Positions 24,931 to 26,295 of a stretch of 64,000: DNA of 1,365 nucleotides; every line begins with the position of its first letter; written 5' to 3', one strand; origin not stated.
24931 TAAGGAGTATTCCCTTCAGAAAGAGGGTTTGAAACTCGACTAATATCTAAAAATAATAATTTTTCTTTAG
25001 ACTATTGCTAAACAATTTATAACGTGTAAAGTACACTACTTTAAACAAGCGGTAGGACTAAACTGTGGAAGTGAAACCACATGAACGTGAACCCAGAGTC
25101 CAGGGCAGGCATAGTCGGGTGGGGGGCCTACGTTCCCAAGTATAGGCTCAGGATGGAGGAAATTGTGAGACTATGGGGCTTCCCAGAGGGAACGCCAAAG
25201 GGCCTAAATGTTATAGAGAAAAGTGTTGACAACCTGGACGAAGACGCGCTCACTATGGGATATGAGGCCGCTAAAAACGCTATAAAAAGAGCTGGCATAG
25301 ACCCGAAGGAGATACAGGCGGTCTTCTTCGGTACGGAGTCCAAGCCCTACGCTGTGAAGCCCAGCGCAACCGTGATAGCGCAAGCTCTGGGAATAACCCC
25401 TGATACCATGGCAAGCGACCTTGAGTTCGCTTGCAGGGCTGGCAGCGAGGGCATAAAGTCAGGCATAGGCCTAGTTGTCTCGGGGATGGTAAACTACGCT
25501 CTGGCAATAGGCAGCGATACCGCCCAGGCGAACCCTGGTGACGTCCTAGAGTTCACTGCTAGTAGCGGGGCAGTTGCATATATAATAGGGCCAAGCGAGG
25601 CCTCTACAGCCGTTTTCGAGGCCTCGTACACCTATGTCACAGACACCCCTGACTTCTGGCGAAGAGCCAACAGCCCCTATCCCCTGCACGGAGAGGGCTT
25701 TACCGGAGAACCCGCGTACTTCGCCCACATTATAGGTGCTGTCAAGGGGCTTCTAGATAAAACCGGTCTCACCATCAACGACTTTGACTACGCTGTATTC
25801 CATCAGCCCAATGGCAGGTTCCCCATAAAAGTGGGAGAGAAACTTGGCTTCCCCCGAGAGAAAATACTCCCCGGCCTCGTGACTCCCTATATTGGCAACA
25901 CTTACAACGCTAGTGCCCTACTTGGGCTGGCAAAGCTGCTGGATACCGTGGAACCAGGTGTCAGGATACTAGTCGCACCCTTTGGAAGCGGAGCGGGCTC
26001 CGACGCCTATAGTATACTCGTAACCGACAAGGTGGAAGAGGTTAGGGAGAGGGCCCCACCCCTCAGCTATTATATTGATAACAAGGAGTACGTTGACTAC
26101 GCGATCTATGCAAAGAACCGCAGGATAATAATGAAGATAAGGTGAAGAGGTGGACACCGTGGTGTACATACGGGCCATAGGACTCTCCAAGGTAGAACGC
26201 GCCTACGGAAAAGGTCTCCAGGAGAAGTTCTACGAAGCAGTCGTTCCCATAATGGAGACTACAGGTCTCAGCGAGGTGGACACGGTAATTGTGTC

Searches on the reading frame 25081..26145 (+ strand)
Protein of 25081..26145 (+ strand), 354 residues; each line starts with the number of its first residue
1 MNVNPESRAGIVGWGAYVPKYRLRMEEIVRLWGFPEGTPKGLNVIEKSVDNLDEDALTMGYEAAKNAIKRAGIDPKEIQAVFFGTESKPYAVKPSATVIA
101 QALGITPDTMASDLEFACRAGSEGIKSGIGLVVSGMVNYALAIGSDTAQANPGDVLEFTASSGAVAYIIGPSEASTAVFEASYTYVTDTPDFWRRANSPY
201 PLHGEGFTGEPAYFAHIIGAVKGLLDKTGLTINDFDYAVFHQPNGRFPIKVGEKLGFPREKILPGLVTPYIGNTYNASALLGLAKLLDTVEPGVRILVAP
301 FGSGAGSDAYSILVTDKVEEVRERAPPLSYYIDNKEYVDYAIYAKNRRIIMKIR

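Call 3: search_protein_families(library=pfam, proteins=[window:25081-26145:+], max_evalue=0.01)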
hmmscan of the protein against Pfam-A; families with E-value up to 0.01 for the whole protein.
window:25081-26145:+ (354 aa): 3 families
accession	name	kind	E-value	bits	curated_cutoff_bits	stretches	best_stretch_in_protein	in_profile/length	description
PF08541.16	ACP_syn_III_C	-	1.2e-12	48.3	26.6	1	225-306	1-82/90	3-Oxoacyl-[acyl-carrier-protein (ACP)] synthase III C terminal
PF00108.29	Thiolase_N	-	9.9e-08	32.1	26.4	1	55-147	22-114/260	Thiolase, N-terminal domain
PF08540.16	HMG_CoA_synt_C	-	4e-05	23.8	25.1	0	266-322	148-209/280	Hydroxymethylglutaryl-coenzyme A synthase C terminal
